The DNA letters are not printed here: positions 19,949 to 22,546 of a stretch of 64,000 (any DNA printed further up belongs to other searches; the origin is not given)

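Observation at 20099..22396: AT-rich stand-alone SF2 DEAH helicase with a C-terminal dsRBD-like domain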

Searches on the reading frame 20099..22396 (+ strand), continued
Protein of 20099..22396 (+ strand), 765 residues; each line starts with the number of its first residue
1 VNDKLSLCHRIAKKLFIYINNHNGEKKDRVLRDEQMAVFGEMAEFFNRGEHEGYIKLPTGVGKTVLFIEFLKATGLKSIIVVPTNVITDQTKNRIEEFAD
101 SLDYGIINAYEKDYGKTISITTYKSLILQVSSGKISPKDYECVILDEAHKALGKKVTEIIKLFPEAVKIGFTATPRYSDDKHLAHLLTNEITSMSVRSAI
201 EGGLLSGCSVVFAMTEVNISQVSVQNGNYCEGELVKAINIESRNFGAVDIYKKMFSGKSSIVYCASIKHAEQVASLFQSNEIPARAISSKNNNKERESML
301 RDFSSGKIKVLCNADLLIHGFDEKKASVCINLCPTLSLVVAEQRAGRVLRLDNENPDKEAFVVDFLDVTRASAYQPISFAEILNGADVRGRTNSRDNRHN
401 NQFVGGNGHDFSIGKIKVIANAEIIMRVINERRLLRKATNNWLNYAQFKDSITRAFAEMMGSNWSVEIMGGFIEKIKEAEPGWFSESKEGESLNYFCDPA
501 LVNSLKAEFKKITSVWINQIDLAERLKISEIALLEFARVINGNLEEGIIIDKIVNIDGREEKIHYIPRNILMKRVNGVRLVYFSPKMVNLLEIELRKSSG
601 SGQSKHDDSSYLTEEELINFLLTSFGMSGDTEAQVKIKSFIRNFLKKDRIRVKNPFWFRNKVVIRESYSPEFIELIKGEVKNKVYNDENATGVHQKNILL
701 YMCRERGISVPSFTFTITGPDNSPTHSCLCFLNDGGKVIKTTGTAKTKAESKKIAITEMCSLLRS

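Call 9: search_protein_families(library=ncbifam, proteins=[window:20099-22396:+], max_evalue=0.01)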
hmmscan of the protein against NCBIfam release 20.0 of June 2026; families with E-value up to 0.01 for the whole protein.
window:20099-22396:+ (765 aa): 24 families
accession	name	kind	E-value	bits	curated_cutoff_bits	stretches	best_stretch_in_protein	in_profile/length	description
NF053632.1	heli_RadD_YejH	equivalog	1e-18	67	720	1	31-367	3-356/573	DNA repair helicase RadD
NF045503.1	repair_heli_XPB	equivalog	4.5e-14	51.9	610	1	13-355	166-512/548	DNA repair helicase XPB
NF046051.1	restrict_EcoAI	equivalog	1e-13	50.6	550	1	32-372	159-535/768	EcoAI/FtnUII family type I restriction enzme subunit R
TIGR04095.1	dnd_restrict_1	equivalog_domain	4.6e-08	32.5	600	1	268-369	299-399/451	DNA phosphorothioation system restriction enzyme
NF008744.0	PRK11776.1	equivalog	8.9e-08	31.1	524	1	248-354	233-339/460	ATP-dependent RNA helicase DbpA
TIGR01054.1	rgy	equivalog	7.2e-07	27.1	471.7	1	56-110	101-159/1172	reverse gyrase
TIGR00614.1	recQ_fam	subfamily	3.4e-06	26.1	219.8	1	252-313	221-282/470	RecQ family ATP-dependent DNA helicase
NF010337.0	PRK13766.1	equivalog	2.6e-05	22.5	610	1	54-180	34-178/781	Hef nuclease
TIGR01389.1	recQ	equivalog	0.00013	20.6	640.2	1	251-314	218-281/591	DNA helicase RecQ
TIGR00348.1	hsdR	subfamily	0.0002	20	284.55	1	142-200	374-437/674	HsdR family type I site-specific deoxyribonuclease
TIGR03158.1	cas3_cyano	exception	0.00021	20.5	69.1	1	56-103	20-67/357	type I-D CRISPR-associated helicase Cas3'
NF003673.1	PRK05298.1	equivalog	0.00027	19.5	743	1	250-324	436-510/653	excinuclease ABC subunit UvrB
NF008394.0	PRK11192.1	equivalog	0.00029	19.8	507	1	258-332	248-322/441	ATP-dependent RNA helicase SrmB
NF053631.1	RNA_helic_CshA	equivalog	0.00052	19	646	0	249-328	226-308/434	degradosome RNA helicase CshA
TIGR00631.1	uvrb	equivalog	0.00076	17.8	750.1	0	252-325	438-511/658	excinuclease ABC subunit UvrB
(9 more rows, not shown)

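Call 10: search_protein_families(library=phrogs, proteins=[window:20099-22396:+], max_evalue=0.01)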
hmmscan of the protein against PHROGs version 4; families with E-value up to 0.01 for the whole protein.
window:20099-22396:+ (765 aa): 7 families
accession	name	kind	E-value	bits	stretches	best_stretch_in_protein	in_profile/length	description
phrog_16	-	DNA, RNA and nucleotide metabolism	3.9e-66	224.9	1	20-371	262-604/986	DNA helicase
phrog_9690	-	DNA, RNA and nucleotide metabolism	1.6e-17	64.5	1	139-368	40-271/306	DNA helicase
phrog_62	-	DNA, RNA and nucleotide metabolism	2.7e-11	42.7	2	256-355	1002-1101/1881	DNA helicase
phrog_2488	-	DNA, RNA and nucleotide metabolism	1.1e-08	35.3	1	26-98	19-94/579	DNA helicase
phrog_16694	-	unknown function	7.4e-08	31.8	1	35-242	279-513/1010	-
phrog_16259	-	DNA, RNA and nucleotide metabolism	8.2e-08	32.9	1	55-185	137-268/330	DNA helicase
phrog_3830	-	unknown function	5.3e-07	29.2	1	16-203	252-466/1032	-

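Call 14: search_protein_families(library=pfam, proteins=[P0010, P0018, P0033, P0007, P0083, P0003, P0005, P0092, P0017], max_evalue=0.001)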
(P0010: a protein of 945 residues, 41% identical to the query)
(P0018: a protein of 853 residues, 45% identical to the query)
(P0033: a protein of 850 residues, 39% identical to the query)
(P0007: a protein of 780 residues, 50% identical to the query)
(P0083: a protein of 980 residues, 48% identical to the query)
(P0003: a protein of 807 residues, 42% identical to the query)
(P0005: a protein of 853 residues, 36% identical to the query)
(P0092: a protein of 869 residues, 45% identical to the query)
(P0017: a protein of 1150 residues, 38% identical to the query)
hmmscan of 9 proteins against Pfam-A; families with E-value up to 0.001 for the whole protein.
P0010 (945 aa): 4 families
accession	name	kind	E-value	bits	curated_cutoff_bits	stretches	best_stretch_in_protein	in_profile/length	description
PF04851.21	ResIII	-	3.7e-27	95.7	22.5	1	116-262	3-163/164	Type III restriction enzyme, res subunit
PF00270.35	DEAD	-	6.3e-12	46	26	1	140-262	18-161/167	DEAD/DEAH box helicase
PF00271.37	Helicase_C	-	6.6e-12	46.1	23.5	1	348-438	19-109/110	Helicase conserved C-terminal domain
PF18766.7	SWI2_SNF2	-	6.5e-10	39.5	26.7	1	133-309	14-203/221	SWI2/SNF2 ATPase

P0018 (853 aa): 10 families
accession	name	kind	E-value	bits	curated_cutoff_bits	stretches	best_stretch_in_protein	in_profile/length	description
PF04851.21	ResIII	-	3.2e-27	95.9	22.5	1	101-247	3-163/164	Type III restriction enzyme, res subunit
PF14882.11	INT_rpt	-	5.5e-18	65.4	26.5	0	536-571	2-40/55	Integrase repeat unit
PF00271.37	Helicase_C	-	6.2e-17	62.3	23.5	1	328-423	14-109/110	Helicase conserved C-terminal domain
PF00270.35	DEAD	-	2.6e-13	50.5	26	1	112-249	7-162/167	DEAD/DEAH box helicase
PF18766.7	SWI2_SNF2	-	1.3e-09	38.5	26.7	1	106-291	2-200/221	SWI2/SNF2 ATPase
PF19671.4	DUF6174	-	1.1e-05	26.2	23.8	0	681-719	60-99/122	Family of unknown function (DUF6174)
PF19914.5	WEF-hand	-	2e-05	25.8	27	0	681-702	14-35/81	Wolframin EF-hand domain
PF24792.1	DUF7701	-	2.6e-05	24.8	27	0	782-811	49-78/91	Domain of unknown function (DUF7701)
PF06926.16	Rep_Org_C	-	0.0001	23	27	0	688-714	29-55/95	Putative replisome organiser protein C-terminus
PF12793.13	SgrR_N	-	0.00047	20.8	24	0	552-585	42-75/115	Sugar transport-related sRNA regulator N-term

P0033 (850 aa): 8 families
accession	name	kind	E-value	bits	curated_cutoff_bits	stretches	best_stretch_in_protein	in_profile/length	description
PF04851.21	ResIII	-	5.9e-24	85.3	22.5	1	102-245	4-163/164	Type III restriction enzyme, res subunit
PF00271.37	Helicase_C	-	6.5e-15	55.8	23.5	1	326-421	14-109/110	Helicase conserved C-terminal domain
PF00270.35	DEAD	-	4.2e-11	43.3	26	1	124-248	17-163/167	DEAD/DEAH box helicase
PF18766.7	SWI2_SNF2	-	1.6e-06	28.4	26.7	1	121-304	18-215/221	SWI2/SNF2 ATPase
PF19196.5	DUF5871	-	5.4e-05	23.5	26.9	0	613-643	29-59/137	Family of unknown function (DUF5871)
PF13551.12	HTH_29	-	7.7e-05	23.2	28.1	0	589-623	7-41/64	Winged helix-turn helix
PF18420.7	CSN4_RPN5_eIF3a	-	0.00036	21.1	26.4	0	743-759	17-33/42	CSN4/RPN5/eIF3a helix turn helix domain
PF02078.22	Synapsin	-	0.00061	20.4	23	0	561-581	58-78/103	Synapsin, N-terminal domain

P0007 (780 aa): 10 families
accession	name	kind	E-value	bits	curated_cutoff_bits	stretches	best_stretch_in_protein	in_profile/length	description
PF18780.6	HNH_repeat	-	5.4e-59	196.8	26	4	587-644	1-54/54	Homing endonuclease associated repeat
PF04851.21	ResIII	-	7.6e-27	94.7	22.5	1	102-248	3-163/164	Type III restriction enzyme, res subunit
PF00271.37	Helicase_C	-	2.6e-17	63.5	23.5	1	323-423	9-109/110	Helicase conserved C-terminal domain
PF00270.35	DEAD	-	6.9e-16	58.9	26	1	121-248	13-161/167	DEAD/DEAH box helicase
PF22216.1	Sas-6_C_CC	-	4.7e-08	33.6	27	0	643-665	12-34/57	Spindle assembly abnormal protein 6 homolog, C-terminal coiled coil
PF18766.7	SWI2_SNF2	-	2.8e-07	30.9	26.7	1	116-301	11-209/221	SWI2/SNF2 ATPase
PF04358.19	DsrC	-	1.3e-06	29.2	24.9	0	521-579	37-100/107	DsrC like protein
PF00176.29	SNF2-rel_dom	-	6.7e-06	25.9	24.9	1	131-258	26-174/290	SNF2-related domain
PF17841.6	Bep_C_terminal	-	5.3e-05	23.9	29.5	0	549-612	5-68/97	BID domain of Bartonella effector protein (Bep)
PF07652.20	Flavi_DEAD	-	0.00052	20.5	21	0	132-222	14-106/148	Flavivirus DEAD domain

P0083 (980 aa): 6 families
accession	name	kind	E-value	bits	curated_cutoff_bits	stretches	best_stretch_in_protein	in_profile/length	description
PF04851.21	ResIII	-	9.3e-29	100.9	22.5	1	115-262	2-163/164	Type III restriction enzyme, res subunit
PF00271.37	Helicase_C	-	7.4e-15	55.6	23.5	1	334-438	7-110/110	Helicase conserved C-terminal domain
PF00270.35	DEAD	-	6.3e-13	49.2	26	1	137-267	15-165/167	DEAD/DEAH box helicase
PF09675.16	Chlamy_scaf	-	3.6e-11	43.7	25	0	583-669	43-119/134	Chlamydia-phage Chp2 scaffold (Chlamy_scaf)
PF18766.7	SWI2_SNF2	-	3.2e-10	40.5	26.7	1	129-314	11-208/221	SWI2/SNF2 ATPase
PF25612.1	DUF7940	-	0.00097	20.1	27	0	911-937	20-44/63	Family of unknown function (DUF7940)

P0003 (807 aa): 4 families
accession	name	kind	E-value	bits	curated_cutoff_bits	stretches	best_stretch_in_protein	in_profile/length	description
PF04851.21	ResIII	-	8.4e-25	88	22.5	1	28-173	4-163/164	Type III restriction enzyme, res subunit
PF00270.35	DEAD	-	1.4e-14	54.6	26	1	46-176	13-163/167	DEAD/DEAH box helicase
PF00271.37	Helicase_C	-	4.2e-11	43.5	23.5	1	257-348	18-109/110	Helicase conserved C-terminal domain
PF18766.7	SWI2_SNF2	-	0.00017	21.8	26.7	1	46-204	17-187/221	SWI2/SNF2 ATPase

P0005 (853 aa): 6 families
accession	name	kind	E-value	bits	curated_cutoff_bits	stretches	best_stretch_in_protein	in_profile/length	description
PF04851.21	ResIII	-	1.4e-25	90.5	22.5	1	93-238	4-163/164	Type III restriction enzyme, res subunit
PF00270.35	DEAD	-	2.6e-15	57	26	1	99-244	6-166/167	DEAD/DEAH box helicase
PF00271.37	Helicase_C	-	1.5e-09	38.5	23.5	1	319-413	15-109/110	Helicase conserved C-terminal domain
PF18766.7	SWI2_SNF2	-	5.6e-08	33.1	26.7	1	103-282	9-200/221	SWI2/SNF2 ATPase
PF00176.29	SNF2-rel_dom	-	0.00054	19.6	24.9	0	121-249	26-175/290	SNF2-related domain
PF07652.20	Flavi_DEAD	-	0.00075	19.9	21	0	121-213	13-107/148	Flavivirus DEAD domain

P0092 (869 aa): 5 families
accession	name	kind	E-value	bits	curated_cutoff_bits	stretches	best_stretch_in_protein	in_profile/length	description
PF04851.21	ResIII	-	3e-26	92.7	22.5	1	112-255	4-163/164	Type III restriction enzyme, res subunit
PF00271.37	Helicase_C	-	1.9e-16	60.7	23.5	1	335-431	13-109/110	Helicase conserved C-terminal domain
PF00270.35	DEAD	-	3.1e-10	40.5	26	1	133-255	16-161/167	DEAD/DEAH box helicase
PF18766.7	SWI2_SNF2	-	1.5e-06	28.5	26.7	1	116-290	2-191/221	SWI2/SNF2 ATPase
PF16203.11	ERCC3_RAD25_C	-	2.5e-06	27.4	27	1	360-434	78-154/248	ERCC3/RAD25/XPB C-terminal helicase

P0017 (1150 aa): 19 families
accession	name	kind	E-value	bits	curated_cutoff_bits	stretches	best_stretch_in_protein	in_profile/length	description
PF04851.21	ResIII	-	7.6e-26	91.4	22.5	1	105-250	4-163/164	Type III restriction enzyme, res subunit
PF00270.35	DEAD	-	1.3e-15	58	26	1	123-250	13-161/167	DEAD/DEAH box helicase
PF13551.12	HTH_29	-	3.3e-15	56.4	28.1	0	586-638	10-62/64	Winged helix-turn helix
PF13518.12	HTH_28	-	1.7e-13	50.8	25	0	731-758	15-42/52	Helix-turn-helix domain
PF00271.37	Helicase_C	-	1.3e-11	45.1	23.5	1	336-426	19-109/110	Helicase conserved C-terminal domain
PF13384.12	HTH_23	-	1.2e-10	41.2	24.6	0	734-756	23-45/50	Homeodomain-like domain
PF18766.7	SWI2_SNF2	-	1.5e-09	38.3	26.7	1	109-283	2-189/221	SWI2/SNF2 ATPase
PF12728.13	HTH_17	-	1.1e-08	35.6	27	0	588-612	1-25/51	Helix-turn-helix domain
PF13730.12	HTH_36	-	1.7e-07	31.3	25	0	588-611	25-48/55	Helix-turn-helix domain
PF13545.12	HTH_Crp_2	-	3.4e-07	30.5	27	0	1080-1103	30-53/70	Crp-like helix-turn-helix domain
PF08279.18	HTH_11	-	1.1e-05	25.6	25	0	1077-1097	20-40/55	HTH domain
PF08280.17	HTH_Mga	-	1.6e-05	25.2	23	0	999-1025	18-44/59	M protein trans-acting positive regulator (MGA) HTH domain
PF01381.28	HTH_3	-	2.2e-05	24.8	23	0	589-620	10-41/55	Helix-turn-helix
PF07453.19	NUMOD1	-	2.6e-05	24.8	22.8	0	590-609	18-37/37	NUMOD1 domain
PF13542.12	HTH_Tnp_ISL3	-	3.6e-05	23.6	27.4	0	732-752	30-50/51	Helix-turn-helix domain of transposase family ISL3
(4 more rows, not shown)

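Call 19: find_encoding_contigs(protein=P0001, flank=8000, max_places=6)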
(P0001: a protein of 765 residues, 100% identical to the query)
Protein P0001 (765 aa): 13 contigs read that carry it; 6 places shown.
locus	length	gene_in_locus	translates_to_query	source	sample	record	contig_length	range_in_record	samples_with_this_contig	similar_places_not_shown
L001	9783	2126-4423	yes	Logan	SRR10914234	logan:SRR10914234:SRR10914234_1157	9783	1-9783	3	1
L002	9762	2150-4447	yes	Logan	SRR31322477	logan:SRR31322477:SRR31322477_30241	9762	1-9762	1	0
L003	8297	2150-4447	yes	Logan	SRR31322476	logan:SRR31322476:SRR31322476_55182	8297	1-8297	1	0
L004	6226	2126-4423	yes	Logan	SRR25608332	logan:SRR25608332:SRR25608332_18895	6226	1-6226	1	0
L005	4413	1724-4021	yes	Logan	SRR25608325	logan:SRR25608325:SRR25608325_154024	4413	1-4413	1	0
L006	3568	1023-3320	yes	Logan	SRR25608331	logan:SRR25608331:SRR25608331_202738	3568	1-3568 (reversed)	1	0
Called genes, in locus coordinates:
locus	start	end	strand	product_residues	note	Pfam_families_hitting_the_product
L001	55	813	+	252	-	-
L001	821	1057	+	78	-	PF12797:Fer4_2 (weak), PF12838:Fer4_7 (faint), PF13237:Fer4_10 (faint), PF00037:Fer4 (faint), PF13459:Fer4_15, PF13370:Fer4_13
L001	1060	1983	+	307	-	PF00890:FAD_binding_2 (faint), PF01134:GIDA (faint), PF01266:DAO (faint), PF01946:Thi4 (faint), PF03486:HI0933_like (faint), PF07992:Pyr_redox_2, PF13738:Pyr_redox_3, PF00070:Pyr_redox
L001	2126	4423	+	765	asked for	PF00270:DEAD, PF04851:ResIII, PF18766:SWI2_SNF2 (weak), PF00271:Helicase_C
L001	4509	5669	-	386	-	PF00091:Tubulin, PF12327:FtsZ_C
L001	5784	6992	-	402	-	PF11104:PilM_2, PF02491:SHS2_FTSA, PF14450:FtsA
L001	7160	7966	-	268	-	PF01936:NYN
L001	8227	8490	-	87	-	-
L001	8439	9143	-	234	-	PF01844:HNH, PF14279:HNH_5 (weak)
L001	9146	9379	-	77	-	PF00145:DNA_methylase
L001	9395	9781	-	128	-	?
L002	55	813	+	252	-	-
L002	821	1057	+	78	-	PF12797:Fer4_2 (weak), PF12838:Fer4_7 (faint), PF13237:Fer4_10 (weak), PF00037:Fer4 (faint), PF13459:Fer4_15, PF13370:Fer4_13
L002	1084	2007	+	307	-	PF00890:FAD_binding_2 (faint), PF01134:GIDA (faint), PF01266:DAO (faint), PF01946:Thi4 (faint), PF03486:HI0933_like (faint), PF07992:Pyr_redox_2, PF13738:Pyr_redox_3, PF00070:Pyr_redox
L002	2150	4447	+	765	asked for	PF00270:DEAD, PF04851:ResIII, PF18766:SWI2_SNF2 (weak), PF00271:Helicase_C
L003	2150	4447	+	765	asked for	PF00270:DEAD, PF04851:ResIII, PF18766:SWI2_SNF2 (weak), PF00271:Helicase_C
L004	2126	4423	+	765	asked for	PF00270:DEAD, PF04851:ResIII, PF18766:SWI2_SNF2 (weak), PF00271:Helicase_C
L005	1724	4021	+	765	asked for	PF00270:DEAD, PF04851:ResIII, PF18766:SWI2_SNF2 (weak), PF00271:Helicase_C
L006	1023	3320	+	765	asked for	PF00270:DEAD, PF04851:ResIII, PF18766:SWI2_SNF2 (weak), PF00271:Helicase_C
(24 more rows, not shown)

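Call 20: find_encoding_contigs(protein=P0003, flank=8000, max_places=3)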
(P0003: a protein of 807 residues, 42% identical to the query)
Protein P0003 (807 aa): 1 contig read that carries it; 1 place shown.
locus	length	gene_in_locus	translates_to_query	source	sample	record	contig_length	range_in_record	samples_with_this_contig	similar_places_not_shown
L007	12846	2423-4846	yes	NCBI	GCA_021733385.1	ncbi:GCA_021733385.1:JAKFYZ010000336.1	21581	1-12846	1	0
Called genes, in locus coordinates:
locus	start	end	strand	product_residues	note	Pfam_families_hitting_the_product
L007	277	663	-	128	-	-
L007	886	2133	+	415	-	PF01522:Polysacc_deac_1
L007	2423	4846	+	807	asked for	PF04851:ResIII, PF00270:DEAD, PF00271:Helicase_C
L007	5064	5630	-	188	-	-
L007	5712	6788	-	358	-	-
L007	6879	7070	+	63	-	-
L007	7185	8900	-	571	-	PF00664:ABC_membrane, PF00005:ABC_tran, PF02463:SMC_N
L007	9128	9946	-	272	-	-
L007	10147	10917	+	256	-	PF02673:BacA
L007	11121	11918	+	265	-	PF03372:Exo_endo_phos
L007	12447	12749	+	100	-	-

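Call 22: find_encoding_contigs(protein=P0005, flank=6000, max_places=2)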
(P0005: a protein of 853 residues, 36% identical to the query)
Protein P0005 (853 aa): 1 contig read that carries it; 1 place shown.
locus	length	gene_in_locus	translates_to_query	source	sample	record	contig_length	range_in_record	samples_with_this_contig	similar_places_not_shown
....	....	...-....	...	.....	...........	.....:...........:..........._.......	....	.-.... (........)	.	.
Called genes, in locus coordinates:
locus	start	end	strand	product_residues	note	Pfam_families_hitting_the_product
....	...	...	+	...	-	-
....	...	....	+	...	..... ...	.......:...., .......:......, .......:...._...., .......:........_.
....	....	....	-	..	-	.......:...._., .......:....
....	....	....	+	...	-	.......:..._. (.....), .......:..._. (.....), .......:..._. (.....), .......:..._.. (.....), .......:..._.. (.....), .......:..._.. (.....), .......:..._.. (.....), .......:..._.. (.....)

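Call 23: find_encoding_contigs(protein=P0014, flank=8000, max_places=2)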
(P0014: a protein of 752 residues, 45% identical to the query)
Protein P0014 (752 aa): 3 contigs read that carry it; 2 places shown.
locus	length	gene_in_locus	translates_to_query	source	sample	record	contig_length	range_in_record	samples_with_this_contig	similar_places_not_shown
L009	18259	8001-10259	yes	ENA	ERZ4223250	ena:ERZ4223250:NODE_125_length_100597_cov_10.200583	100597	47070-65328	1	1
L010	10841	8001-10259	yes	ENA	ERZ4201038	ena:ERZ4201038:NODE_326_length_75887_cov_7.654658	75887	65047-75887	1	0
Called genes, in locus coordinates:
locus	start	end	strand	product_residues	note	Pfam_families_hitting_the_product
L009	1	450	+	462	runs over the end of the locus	PF11638:DnaA_N, PF00308:Bac_DnaA, PF00004:AAA (weak), PF01695:IstB_IS21, PF13173:AAA_14 (faint), PF13401:AAA_22 (faint), PF08299:Bac_DnaA_C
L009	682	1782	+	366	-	PF00712:DNA_pol3_beta, PF02767:DNA_pol3_beta_2, PF02768:DNA_pol3_beta_3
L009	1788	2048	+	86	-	-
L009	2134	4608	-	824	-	PF00912:Transgly, PF00905:Transpeptidase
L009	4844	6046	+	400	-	PF00579:tRNA-synt_1b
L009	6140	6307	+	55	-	-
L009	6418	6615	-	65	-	-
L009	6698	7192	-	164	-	PF02075:RuvC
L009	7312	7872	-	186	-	PF20772:TACO1_YebC_N, PF01709:Transcrip_reg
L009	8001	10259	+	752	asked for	PF00270:DEAD, PF04851:ResIII, PF18766:SWI2_SNF2, PF00271:Helicase_C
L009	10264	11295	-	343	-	PF13173:AAA_14 (faint), PF06068:TIP49 (faint), PF05496:RuvB_N, PF00004:AAA, PF07728:AAA_5 (weak), PF17864:AAA_lid_4, PF05491:WHD_RuvB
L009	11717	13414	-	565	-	PF00437:T2SSE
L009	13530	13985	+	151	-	PF02367:TsaE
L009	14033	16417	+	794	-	PF02739:5_3_exonuc_N, PF01367:5_3_exonuc, PF00476:DNA_pol_A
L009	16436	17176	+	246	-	PF21694:DNA_pol3_delta_C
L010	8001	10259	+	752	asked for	PF00270:DEAD, PF04851:ResIII, PF18766:SWI2_SNF2, PF00271:Helicase_C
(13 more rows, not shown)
